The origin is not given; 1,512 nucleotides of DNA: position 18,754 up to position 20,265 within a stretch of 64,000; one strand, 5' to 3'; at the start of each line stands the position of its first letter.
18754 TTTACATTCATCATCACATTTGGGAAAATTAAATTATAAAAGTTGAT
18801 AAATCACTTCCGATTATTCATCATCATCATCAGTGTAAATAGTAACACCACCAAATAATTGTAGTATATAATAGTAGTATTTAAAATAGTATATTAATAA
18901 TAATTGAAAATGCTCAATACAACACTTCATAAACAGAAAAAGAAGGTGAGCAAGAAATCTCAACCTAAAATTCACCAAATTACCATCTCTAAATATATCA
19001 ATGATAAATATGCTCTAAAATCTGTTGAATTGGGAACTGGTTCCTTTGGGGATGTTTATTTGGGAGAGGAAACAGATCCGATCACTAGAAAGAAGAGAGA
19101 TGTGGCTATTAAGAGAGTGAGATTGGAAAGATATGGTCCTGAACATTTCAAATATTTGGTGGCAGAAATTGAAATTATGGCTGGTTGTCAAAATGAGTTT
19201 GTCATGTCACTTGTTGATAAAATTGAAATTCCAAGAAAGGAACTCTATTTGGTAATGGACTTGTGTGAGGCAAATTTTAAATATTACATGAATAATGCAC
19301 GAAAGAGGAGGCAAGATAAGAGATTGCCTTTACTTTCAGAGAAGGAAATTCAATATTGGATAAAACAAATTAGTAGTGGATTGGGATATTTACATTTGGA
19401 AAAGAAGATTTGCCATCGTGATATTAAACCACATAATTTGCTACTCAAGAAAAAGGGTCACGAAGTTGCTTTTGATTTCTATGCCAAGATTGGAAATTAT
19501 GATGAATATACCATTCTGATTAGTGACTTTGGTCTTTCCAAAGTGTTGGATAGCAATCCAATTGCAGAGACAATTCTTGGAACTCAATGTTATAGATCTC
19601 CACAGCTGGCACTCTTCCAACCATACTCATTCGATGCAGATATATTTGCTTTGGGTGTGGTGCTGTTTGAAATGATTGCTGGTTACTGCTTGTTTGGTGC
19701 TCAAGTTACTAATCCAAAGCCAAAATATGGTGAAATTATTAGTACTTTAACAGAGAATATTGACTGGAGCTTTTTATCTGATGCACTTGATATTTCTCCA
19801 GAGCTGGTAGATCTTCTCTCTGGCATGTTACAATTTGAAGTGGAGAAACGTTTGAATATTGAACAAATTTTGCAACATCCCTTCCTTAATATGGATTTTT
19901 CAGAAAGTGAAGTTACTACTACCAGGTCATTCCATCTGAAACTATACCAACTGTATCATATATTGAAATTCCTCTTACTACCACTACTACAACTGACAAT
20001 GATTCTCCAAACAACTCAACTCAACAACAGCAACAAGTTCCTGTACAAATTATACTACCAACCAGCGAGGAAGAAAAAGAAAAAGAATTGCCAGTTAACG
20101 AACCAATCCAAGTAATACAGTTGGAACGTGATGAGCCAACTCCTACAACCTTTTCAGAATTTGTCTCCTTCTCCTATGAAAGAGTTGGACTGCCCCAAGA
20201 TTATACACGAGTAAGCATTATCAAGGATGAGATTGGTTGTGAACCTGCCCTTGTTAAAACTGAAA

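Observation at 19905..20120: Cytoplasmic kinase gene switches reading frame after the kinase domain without a recognisable intron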

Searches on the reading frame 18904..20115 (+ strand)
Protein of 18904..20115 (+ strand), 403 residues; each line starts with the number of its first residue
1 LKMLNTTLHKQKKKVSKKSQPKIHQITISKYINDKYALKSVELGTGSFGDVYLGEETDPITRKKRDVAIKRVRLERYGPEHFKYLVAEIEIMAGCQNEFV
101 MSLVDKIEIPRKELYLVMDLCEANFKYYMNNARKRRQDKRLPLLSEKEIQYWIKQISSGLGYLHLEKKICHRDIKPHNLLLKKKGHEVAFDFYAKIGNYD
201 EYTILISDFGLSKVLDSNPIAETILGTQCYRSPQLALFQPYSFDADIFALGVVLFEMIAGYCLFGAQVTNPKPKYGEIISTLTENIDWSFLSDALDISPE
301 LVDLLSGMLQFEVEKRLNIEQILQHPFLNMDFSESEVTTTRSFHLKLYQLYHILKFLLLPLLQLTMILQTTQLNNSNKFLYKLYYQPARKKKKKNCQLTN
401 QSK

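Call 8: search_protein_families(library=pfam, proteins=[window:18910-19926:+, window:18910-20115:+], max_evalue=0.1)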
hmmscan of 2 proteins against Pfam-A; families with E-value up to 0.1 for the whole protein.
window:18910-19926:+ (339 aa): 3 families
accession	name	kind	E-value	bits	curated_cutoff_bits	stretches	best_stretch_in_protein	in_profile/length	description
PF00069.31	Pkinase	-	7.6e-50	170.2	31.7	1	39-326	5-263/263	Protein kinase domain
PF07714.23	PK_Tyr_Ser-Thr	-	4.4e-27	95.5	23.1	1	40-322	6-256/258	Protein tyrosine and serine/threonine kinase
PF01636.29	APH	-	0.0027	18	23.2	1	133-191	137-195/239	Phosphotransferase enzyme family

window:18910-20115:+ (401 aa): 3 families
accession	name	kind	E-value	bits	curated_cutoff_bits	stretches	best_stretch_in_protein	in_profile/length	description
PF00069.31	Pkinase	-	1.3e-49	169.5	31.7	1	39-326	5-263/263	Protein kinase domain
PF07714.23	PK_Tyr_Ser-Thr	-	7e-27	94.8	23.1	1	40-322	6-256/258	Protein tyrosine and serine/threonine kinase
PF01636.29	APH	-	0.0034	17.6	23.2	1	133-191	137-195/239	Phosphotransferase enzyme family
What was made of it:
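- On Eukaryotic protein kinase (Pfam PF00069 Pkinase): Call 8: E = 7.6e-50, 170 bits against a cut-off of 31.7; profile positions 5-263 of 263; residues 39-326.
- Checked: The Pkinase domain covers residues 39-326, nt 19024..19887, E = 7.6e-50 (call 8).
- The Pfam kinase match runs to residue 326, inside the supposed intron (call 8). The 401-aa product would contain a complete kinase domain (call 8).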

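Call 10: find_homologous_proteins(query=window:18910-20115:+, max_evalue=1e-10)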
Query window:18910-20115:+ (401 aa): 93 proteins with E <= 1e-10 among 4107 candidates.
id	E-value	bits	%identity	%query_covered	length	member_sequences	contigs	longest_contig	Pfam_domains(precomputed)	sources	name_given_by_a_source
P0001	8.7e-222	754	99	85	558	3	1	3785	PF07714.24,PF00069.32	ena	-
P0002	1.5e-124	434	64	72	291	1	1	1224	PF07714.24,PF00069.32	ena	-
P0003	1.4e-72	263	40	81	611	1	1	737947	PF07714.24,PF00069.32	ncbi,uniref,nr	ncbi:hypothetical protein C9374_000904 [Naegleria lovaniensis]|uniref:Protein kinase domain-containi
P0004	3.6e-72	262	41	80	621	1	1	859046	PF07714.24,PF00069.32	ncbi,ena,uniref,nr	ncbi:hypothetical protein FDP41_011855 [Naegleria fowleri]|uniref:Protein kinase domain-containing p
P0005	6.5e-20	90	28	78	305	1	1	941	PF07714.24,PF00069.32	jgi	-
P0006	1.0e-19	89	31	74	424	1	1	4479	PF07714.24,PF00069.32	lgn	-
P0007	1.2e-19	89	29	74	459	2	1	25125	PF07714.24,PF00069.32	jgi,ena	-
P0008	1.5e-19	88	30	76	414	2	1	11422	PF07714.24,PF00069.32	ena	-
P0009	3.0e-19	87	31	62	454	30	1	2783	PF06293.21,PF07714.24,PF00069.32,PF03109.23,PF14531.13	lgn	-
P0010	6.9e-19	86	29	75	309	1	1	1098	PF07714.24,PF00069.32,PF14531.13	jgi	-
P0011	7.2e-19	86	32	72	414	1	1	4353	PF07714.24,PF00069.32,PF12330.15,PF03109.23,PF14531.13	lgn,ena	-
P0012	1.5e-18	85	28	75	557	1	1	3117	PF07714.24,PF00069.32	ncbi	ncbi:MAG: serine/threonine-protein kinase [Candidatus Paceibacterota bacterium]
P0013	2.5e-18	84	32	72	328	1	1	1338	PF07714.24,PF00069.32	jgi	-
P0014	3.8e-18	84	27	74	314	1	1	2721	PF07714.24,PF00069.32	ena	-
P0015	3.7e-17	81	29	75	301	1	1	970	PF07714.24,PF00069.32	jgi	-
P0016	4.4e-17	80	28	75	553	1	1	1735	PF07714.24,PF00069.32,PF03109.23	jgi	jgi:serine/threonine protein kinase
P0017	8.9e-17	79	29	72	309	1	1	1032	PF07714.24,PF00069.32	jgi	-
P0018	1.1e-16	79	30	80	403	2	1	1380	PF07714.24,PF00069.32,PF03109.23,PF14531.13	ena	-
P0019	1.5e-16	78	28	75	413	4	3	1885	PF06293.21,PF07714.24,PF00069.32,PF03109.23,PF14531.13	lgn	-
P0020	2.2e-16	78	28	74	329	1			PF07714.24,PF00069.32,PF03109.23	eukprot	eukprot:TRINITY_DN3050_c0_g1_i1.p1 TRINITY_DN3050_c0_g1~~TRINITY_DN3050_c0_g1_i1.p1 ORF type:complet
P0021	2.8e-16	78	29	74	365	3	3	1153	PF07714.24,PF00069.32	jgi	-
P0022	6.1e-16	77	30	80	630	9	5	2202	PF07714.24,PF00069.32,PF03109.23,PF14531.13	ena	-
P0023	7.0e-16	76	26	83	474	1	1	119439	PF07714.24,PF00069.32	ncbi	ncbi:unnamed protein product [Penicillium pancosmium]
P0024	8.2e-16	76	29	74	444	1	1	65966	PF07714.24,PF00069.32,PF03109.23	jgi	-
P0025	8.5e-16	76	28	78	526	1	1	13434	PF07714.24,PF00069.32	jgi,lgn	jgi:serine/threonine protein kinase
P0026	1.1e-15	76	31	78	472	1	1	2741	PF13499.13,PF00036.39,PF17667.8,PF13405.13,PF06293.21,PF07714.24,PF00069.32,PF12763.14,PF13833.13,PF13202.13,PF23564.2,PF10591.16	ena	-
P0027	1.5e-15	75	28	72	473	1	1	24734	PF13405.13,PF07714.24,PF00069.32,PF13499.13,PF13833.13,PF13202.13,PF00036.39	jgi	jgi:calcium-dependent protein kinase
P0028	1.7e-15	75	30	75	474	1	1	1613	PF07714.24,PF00069.32,PF03109.23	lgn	-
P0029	2.0e-15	75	27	76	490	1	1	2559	PF07714.24,PF00069.32,PF03109.23,PF04212.25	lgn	-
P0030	2.2e-15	75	31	78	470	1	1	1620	PF13405.13,PF07714.24,PF00069.32,PF13499.13,PF12763.14,PF13833.13,PF13202.13,PF23564.2,PF10591.16,PF00036.39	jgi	-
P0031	3.0e-15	74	29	75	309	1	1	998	PF07714.24,PF00069.32,PF03109.23,PF14531.13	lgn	-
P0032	3.4e-15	74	29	77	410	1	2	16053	PF06293.21,PF07714.24,PF00069.32,PF03109.23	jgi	-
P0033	5.8e-15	73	28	76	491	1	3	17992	PF07714.24,PF00069.32,PF03109.23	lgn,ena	-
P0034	7.3e-15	73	29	73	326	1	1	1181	PF07714.24,PF00069.32,PF14531.13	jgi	jgi:5'-AMP-activated protein kinase catalytic alpha subunit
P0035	1.0e-14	72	32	54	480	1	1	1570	PF06293.21,PF07714.24,PF00069.32,PF03109.23,PF14531.13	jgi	-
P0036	2.0e-14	72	30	54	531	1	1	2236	PF07714.24,PF00069.32,PF13606.13,PF13857.13,PF03109.23,PF12796.14,PF00023.37,PF13637.13,PF24521.3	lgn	-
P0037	2.0e-14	71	30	60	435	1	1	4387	PF06293.21,PF07714.24,PF00069.32,PF03109.23,PF14531.13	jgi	jgi:serine/threonine protein kinase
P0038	2.8e-14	71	29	74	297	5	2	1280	PF07714.24,PF00069.32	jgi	-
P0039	3.8e-14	71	29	53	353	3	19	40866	PF07714.24,PF00069.32,PF17667.8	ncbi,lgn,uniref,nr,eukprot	ncbi:putative calmodulin-dependent protein kinase type 1 [Anaeromyces robustus]|uniref:Putative calm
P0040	4.2e-14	70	28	67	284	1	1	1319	PF07714.24,PF00069.32,PF03109.23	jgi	-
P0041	7.6e-14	70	30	53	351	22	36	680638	PF07714.24,PF00069.32,PF17667.8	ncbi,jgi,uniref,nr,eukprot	ncbi:putative calmodulin-dependent protein kinase type 1 [Neocallimastix lanati (nom. inval.)]|jgi:s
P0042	9.0e-14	69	28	61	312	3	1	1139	PF07714.24,PF00069.32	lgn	-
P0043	9.0e-14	69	27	78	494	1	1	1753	PF13405.13,PF07714.24,PF00069.32,PF13499.13,PF03109.23,PF13833.13,PF13202.13,PF14658.13,PF00036.39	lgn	-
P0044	1.5e-13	69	30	80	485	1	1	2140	PF07714.24,PF00069.32,PF03109.23,PF14531.13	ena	-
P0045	1.9e-13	68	29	80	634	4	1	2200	PF07714.24,PF00069.32,PF03109.23,PF14531.13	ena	-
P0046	2.2e-13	68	29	75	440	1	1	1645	PF13405.13,PF07714.24,PF00069.32,PF13499.13,PF13833.13,PF13202.13,PF00036.39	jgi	-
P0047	2.3e-13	68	28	81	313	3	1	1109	PF07714.24,PF00069.32,PF14531.13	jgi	-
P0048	2.6e-13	68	28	77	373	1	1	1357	PF07714.24,PF00069.32,PF14531.13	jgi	-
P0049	2.7e-13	68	29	75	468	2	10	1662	PF13405.13,PF07714.24,PF00069.32,PF13499.13,PF12763.14,PF13833.13,PF13202.13,PF23564.2,PF10591.16,PF00036.39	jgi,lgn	-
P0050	3.1e-13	68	29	80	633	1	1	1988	PF07714.24,PF00069.32,PF03109.23,PF14531.13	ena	-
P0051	3.4e-13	67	28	63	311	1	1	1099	PF07714.24,PF00069.32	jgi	-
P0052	3.5e-13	67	29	75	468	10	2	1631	PF13405.13,PF07714.24,PF00069.32,PF13499.13,PF12763.14,PF13833.13,PF13202.13,PF23564.2,PF10591.16,PF00036.39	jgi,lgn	-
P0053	4.5e-13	67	30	72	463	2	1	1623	PF25578.2,PF13499.13,PF21008.4,PF14658.13,PF00036.39,PF13405.13,PF06293.21,PF07714.24,PF00069.32,PF12763.14,PF03109.23,PF13833.13,PF13202.13,PF23564.2,PF10591.16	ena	-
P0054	6.8e-13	66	26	71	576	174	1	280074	PF07714.24,PF00069.32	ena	-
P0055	1.2e-12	66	29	63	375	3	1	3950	PF07714.24,PF00069.32,PF14531.13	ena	-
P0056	1.4e-12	65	31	75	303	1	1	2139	PF07714.24,PF00069.32,PF03109.23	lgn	-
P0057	1.6e-12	65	30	72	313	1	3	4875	PF07714.24,PF00069.32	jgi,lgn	-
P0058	2.7e-12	65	29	72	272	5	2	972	PF07714.24,PF00069.32,PF14531.13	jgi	-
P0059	2.8e-12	64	29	71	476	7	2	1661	PF07714.24,PF00069.32,PF17667.8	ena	-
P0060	2.8e-12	64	28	76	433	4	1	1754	PF07714.24,PF00069.32,PF12330.15,PF03109.23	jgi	jgi:serine/threonine protein kinase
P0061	4.1e-12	64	29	73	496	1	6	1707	PF13405.13,PF07714.24,PF00069.32,PF13499.13,PF12763.14,PF21008.4,PF13833.13,PF13202.13,PF23564.2,PF10591.16,PF00036.39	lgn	-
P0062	5.0e-12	64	29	79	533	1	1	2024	PF07714.24,PF00069.32,PF00615.25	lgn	-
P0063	5.2e-12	64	28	73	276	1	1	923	PF07714.24,PF00069.32,PF14531.13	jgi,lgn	-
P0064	5.3e-12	64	26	77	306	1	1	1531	PF07714.24,PF00069.32,PF03109.23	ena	-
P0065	6.2e-12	63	27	76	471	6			PF06293.21,PF07714.24,PF00069.32,PF00168.37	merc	-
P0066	6.3e-12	63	27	60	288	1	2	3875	PF07714.24,PF00069.32,PF03109.23,PF14531.13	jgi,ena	jgi:serine/threonine protein kinase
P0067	7.1e-12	63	24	74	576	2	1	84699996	PF07714.24,PF00069.32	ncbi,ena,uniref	ncbi:serine/threonine-protein kinase 33-like [Symsagittifera roscoffensis]|uniref:serine/threonine-p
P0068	8.5e-12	63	31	55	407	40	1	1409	PF07714.24,PF00069.32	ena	-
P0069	8.5e-12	63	31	55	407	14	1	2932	PF07714.24,PF00069.32,PF00433.30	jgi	-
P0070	9.2e-12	63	29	61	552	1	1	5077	PF07714.24,PF00069.32,PF03109.23,PF14531.13,PF01636.30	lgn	-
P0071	9.3e-12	63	30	71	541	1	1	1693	PF06017.20,PF07714.24,PF00069.32,PF00433.30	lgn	-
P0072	9.4e-12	63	28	76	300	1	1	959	PF07714.24,PF00069.32,PF03109.23,PF14531.13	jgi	jgi:calcium/calmodulin-dependent protein kinase I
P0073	1.1e-11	62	28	84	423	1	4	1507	PF06293.21,PF07714.24,PF13095.13,PF00069.32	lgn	-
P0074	1.1e-11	62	28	74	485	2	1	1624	PF13405.13,PF07714.24,PF00069.32,PF13499.13,PF12763.14,PF21008.4,PF13833.13,PF13202.13,PF23564.2,PF10591.16,PF00036.39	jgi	-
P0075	1.3e-11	62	29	60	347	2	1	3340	PF07714.24,PF00069.32,PF03109.23,PF14531.13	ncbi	-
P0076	1.5e-11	62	30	71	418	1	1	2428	PF07714.24,PF00069.32,PF03109.23,PF14531.13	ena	-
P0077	1.5e-11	62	26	81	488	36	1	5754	PF13405.13,PF06293.21,PF07714.24,PF00069.32,PF13499.13,PF03109.23,PF13833.13,PF13202.13,PF00036.39,PF17667.8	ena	-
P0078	2.1e-11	62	33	46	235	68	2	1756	PF06293.21,PF07714.24,PF00069.32,PF03109.23,PF14531.13,PF01636.30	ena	-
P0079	2.2e-11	61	28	71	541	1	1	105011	PF07714.24,PF00069.32,PF03109.23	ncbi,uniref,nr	ncbi:Serine/threonine-protein kinase 25 [Phytophthora boehmeriae]|uniref:non-specific serine/threoni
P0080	2.3e-11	61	26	77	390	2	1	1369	PF06293.21,PF07714.24,PF00069.32,PF14531.13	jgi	-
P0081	2.8e-11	61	27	72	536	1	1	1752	PF13405.13,PF07714.24,PF00069.32,PF13499.13,PF13833.13,PF14531.13,PF13202.13,PF23564.2,PF10591.16,PF00036.39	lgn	-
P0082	2.9e-11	61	26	78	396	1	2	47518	PF07714.24,PF13095.13,PF00069.32,PF01636.30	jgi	-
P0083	2.9e-11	61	29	61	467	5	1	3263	PF07714.24,PF00069.32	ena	-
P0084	3.3e-11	61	32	61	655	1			PF07714.24,PF00069.32,PF03109.23,PF25872.1,PF05729.19,PF13401.13,PF20703.4,PF00931.29,PF13191.13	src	-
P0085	4.4e-11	61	34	47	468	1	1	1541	PF13499.13,PF14658.13,PF00036.39,PF17667.8,PF13405.13,PF07714.24,PF00069.32,PF12763.14,PF13833.13,PF13202.13,PF23564.2,PF10591.16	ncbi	-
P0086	4.6e-11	60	28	71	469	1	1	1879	PF07714.24,PF00069.32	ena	-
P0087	4.7e-11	60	28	54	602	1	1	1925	PF07714.24,PF00069.32,PF03109.23,PF14531.13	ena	-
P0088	5.8e-11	60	26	66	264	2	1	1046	PF07714.24,PF00069.32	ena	-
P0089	6.5e-11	60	32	42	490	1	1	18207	PF07714.24,PF00069.32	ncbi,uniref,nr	ncbi:protein kinase [Trypanosoma conorhini]|uniref:Protein kinase n=1 Tax=Trypanosoma conorhini TaxI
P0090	6.6e-11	60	28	72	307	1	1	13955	PF07714.24,PF00069.32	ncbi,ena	-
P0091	8.0e-11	60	24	75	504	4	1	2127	PF07714.24,PF00069.32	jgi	jgi:calcium-dependent protein kinase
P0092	8.4e-11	60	28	61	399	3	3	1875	PF07714.24,PF00069.32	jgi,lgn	jgi:calcium/calmodulin-dependent protein kinase I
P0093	9.8e-11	59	27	78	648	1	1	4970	PF07714.24,PF00069.32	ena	-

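Call 12: find_encoding_contigs(protein=P0001, flank=5000, max_places=10)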
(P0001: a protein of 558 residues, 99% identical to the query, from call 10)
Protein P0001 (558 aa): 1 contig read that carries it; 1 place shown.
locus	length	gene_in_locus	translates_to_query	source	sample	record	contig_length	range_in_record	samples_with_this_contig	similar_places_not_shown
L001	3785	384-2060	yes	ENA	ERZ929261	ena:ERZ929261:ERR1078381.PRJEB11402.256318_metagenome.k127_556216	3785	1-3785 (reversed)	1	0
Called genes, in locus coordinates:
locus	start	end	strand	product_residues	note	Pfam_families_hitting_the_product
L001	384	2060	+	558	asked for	PF00069:Pkinase, PF07714:PK_Tyr_Ser-Thr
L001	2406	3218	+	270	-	-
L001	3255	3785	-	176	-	?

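Call 13: list_cluster_members(proteins=[P0001, P0002])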
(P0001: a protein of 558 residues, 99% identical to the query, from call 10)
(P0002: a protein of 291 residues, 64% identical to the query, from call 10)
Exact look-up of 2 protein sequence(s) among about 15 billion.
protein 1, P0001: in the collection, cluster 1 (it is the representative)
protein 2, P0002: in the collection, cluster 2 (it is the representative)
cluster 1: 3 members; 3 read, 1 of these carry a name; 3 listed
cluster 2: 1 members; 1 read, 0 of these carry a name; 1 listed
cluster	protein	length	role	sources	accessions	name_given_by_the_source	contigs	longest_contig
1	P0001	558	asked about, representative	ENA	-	-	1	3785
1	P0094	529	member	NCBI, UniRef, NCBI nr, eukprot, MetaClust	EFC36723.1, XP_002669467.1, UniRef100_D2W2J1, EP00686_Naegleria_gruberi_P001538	predicted protein [Naegleria gruberi] | Predicted protein n=1 Tax=Naegleria gruberi TaxID=5762 RepID=D2W2J1_NAEGR | uncharacterized protein NAEGRDRAFT_82146 [Naegleria gruberi]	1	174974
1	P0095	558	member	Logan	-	-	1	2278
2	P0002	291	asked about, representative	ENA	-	-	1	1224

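Call 17: find_encoding_contigs(protein=P0095, flank=5000, max_places=10)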
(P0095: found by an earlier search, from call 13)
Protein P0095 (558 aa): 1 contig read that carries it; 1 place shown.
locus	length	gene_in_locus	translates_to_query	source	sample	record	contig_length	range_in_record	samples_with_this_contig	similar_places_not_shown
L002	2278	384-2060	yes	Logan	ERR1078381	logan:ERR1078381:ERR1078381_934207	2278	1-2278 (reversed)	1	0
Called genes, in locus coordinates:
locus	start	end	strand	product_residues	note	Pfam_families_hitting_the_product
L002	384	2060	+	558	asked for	PF00069:Pkinase, PF07714:PK_Tyr_Ser-Thr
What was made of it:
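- L001 and L002 are two assemblies of the same run, ERR1078381 (calls 12, 17), and that organism differs from NEG-M by about 2-3% in DNA.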

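Call 18: find_encoding_contigs(protein=window:18910-20115:+, flank=5000, max_places=10)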
Protein window:18910-20115:+ (401 aa): no gene with exactly this product is on record in the collection.

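Call 19: find_encoding_contigs(protein=P0094, flank=3000, max_places=6)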
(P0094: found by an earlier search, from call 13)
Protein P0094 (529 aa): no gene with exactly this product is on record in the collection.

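Call 20: find_encoding_contigs(protein=window:18904-20115:+, flank=3000, max_places=6)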
Protein window:18904-20115:+ (403 aa): no gene with exactly this product is on record in the collection.
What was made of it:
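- On Spliceosomal GT-AG intron of this genome (for 19840..19925 and 19926..20065): Exact-product look-ups were empty (calls 18-20).
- Exact look-ups of the 401-, 403- and 529-aa products in public assemblies found nothing (calls 18-20).
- Tried and rejected: Exact-product look-ups (calls 18-20).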

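Call 38: predict_structure(alignment_id=A2)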
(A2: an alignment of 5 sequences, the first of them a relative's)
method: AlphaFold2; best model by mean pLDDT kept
length: 558 residues; sequences in the alignment: 5
mean_pLDDT: 47.8   pTM: 0.36
mean pLDDT of the five models: 47.8, 45.6, 44.5, 44.2, 42.3
residues with pLDDT >= 90: 17; 70-90: 112; 50-70: 75; < 50: 354
segments of 3 or more residues with pLDDT < 50: 1-58, 61-131, 133-141, 167-238, 258-283, 332-429, 523-525, 545-558
pLDDT, mean of each block of 10 residues (from residue 1): 27 25 25 42 34 49 41 36 34 30 29 29 39 46 64 63 52 41 37 36 31 24 30 45 72 57 33 36 59 76 82 85 83 32 24 24 28 24 24 26 24 27 33 84 82 85 79 77 73 69 81 79 50 82 50 29
secondary structure, 60 per line:
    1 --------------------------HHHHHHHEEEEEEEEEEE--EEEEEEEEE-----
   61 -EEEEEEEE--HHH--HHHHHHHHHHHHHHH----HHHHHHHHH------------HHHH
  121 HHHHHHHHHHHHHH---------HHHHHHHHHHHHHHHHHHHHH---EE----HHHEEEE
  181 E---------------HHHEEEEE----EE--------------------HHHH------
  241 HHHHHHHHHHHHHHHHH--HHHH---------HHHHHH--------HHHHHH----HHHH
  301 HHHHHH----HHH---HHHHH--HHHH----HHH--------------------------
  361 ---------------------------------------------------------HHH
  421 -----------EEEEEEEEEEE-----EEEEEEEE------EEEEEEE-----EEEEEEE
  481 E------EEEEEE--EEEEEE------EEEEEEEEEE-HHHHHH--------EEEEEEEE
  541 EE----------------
elements in order: H27-33 E34-44 E47-55 E62-69 H77-91 H96-104 H117-134 H144-164 E177-181 E200-204 H231-234 H241-257 H260-263 H273-278 H287-292 H297-306 H317-321 H324-327 E432-442 E448-455 E462-468 E474-481 E488-493 E496-501 E508-517 H519-524 E533-542
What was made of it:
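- Tried and rejected: Full-length structure model (call 38).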

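Call 43: fold_search(model_id=the predicted structure, library=pdb)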
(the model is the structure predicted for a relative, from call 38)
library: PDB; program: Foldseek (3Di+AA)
matches with E <= 10: 1909; with E <= 0.001: 1228
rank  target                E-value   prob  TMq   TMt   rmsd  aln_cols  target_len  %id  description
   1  4wno                  1.7e-09  1.00  0.31  0.55   8.0       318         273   21  Structure of ULK1 bound to an inhibitor (released 2015-01-14)
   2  4xg6                  2.2e-09  1.00  0.29  0.51   8.3       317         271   19  Crystal structure of an inhibitor-bound Syk (released 2015-12-30)
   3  4wnp_A                3.7e-09  1.00  0.31  0.56   8.0       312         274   23  Structure of ULK1 bound to a potent inhibitor (released 2015-01-14)
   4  6qas_A                4.2e-09  1.00  0.32  0.57   7.2       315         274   24  Crystal structure of ULK1 in complexed with PF-03814735 (released 2019-02-27)
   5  5ci7                  6.2e-09  1.00  0.30  0.54   8.2       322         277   21  Structure of ULK1 bound to a selective inhibitor (released 2015-08-26)
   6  5cxh                  6.9e-09  1.00  0.29  0.50   8.4       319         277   18  SYK catalytic domain complexed with a potent orally bioavailable thiazole inhibitor (released 2015-09-23)
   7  3lm5                  7.7e-09  1.00  0.29  0.53   8.2       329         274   21  Crystal Structure of human Serine/Threonine Kinase 17B (STK17B) in complex with Quercetin (released 2010-03-16)
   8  5o26_A                8.6e-09  1.00  0.28  0.52   9.5       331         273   20  Crystal structure of WNK3 kinase domain in a diphosphorylated state and in complex with AMP-PNP/Mg2+ (released 2017-06-28)
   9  5a4c_B                1.1e-08  1.00  0.26  0.43   9.7       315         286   19  FGFR1 ligand complex (released 2015-08-05)
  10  4xj0_B                1.6e-08  1.00  0.27  0.41  11.6       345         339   19  Crystal structure of ERK2 in complex with an inhibitor 14K (released 2015-09-16)
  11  7kx6_B                1.9e-08  1.00  0.30  0.60   7.9       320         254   24  Crystal structure of DCLK1-KD in complex with XMD8-85 (released 2021-09-22)
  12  3kk8                  2.2e-08  1.00  0.30  0.53   8.8       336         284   23  CaMKII Substrate Complex A (released 2010-02-09)
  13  3b2t_A                2.2e-08  1.00  0.30  0.51   7.7       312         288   20  Structure of phosphotransferase (released 2008-02-26)
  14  4rss                  2.4e-08  1.00  0.29  0.51   8.4       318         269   19  Crystal structure of tyrosine-protein kinase SYK with an inhibitor (released 2015-10-21)
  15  4b4l                  2.7e-08  1.00  0.31  0.52   8.5       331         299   21  CRYSTAL STRUCTURE OF AN ARD DAP-KINASE 1 MUTANT (released 2013-08-21)
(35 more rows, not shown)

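Call 56: find_related_loci(query=P0001, collection=metagenome_contigs, flank=2000)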
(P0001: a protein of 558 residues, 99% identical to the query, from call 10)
Query P0001 (558 aa) in metagenome_contigs; peptide patterns used: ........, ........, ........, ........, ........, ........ (x = any residue, [..] = any of these).
370 stretches matched a pattern, but none encodes a relative of the query by tblastn (E <= 1e-3).
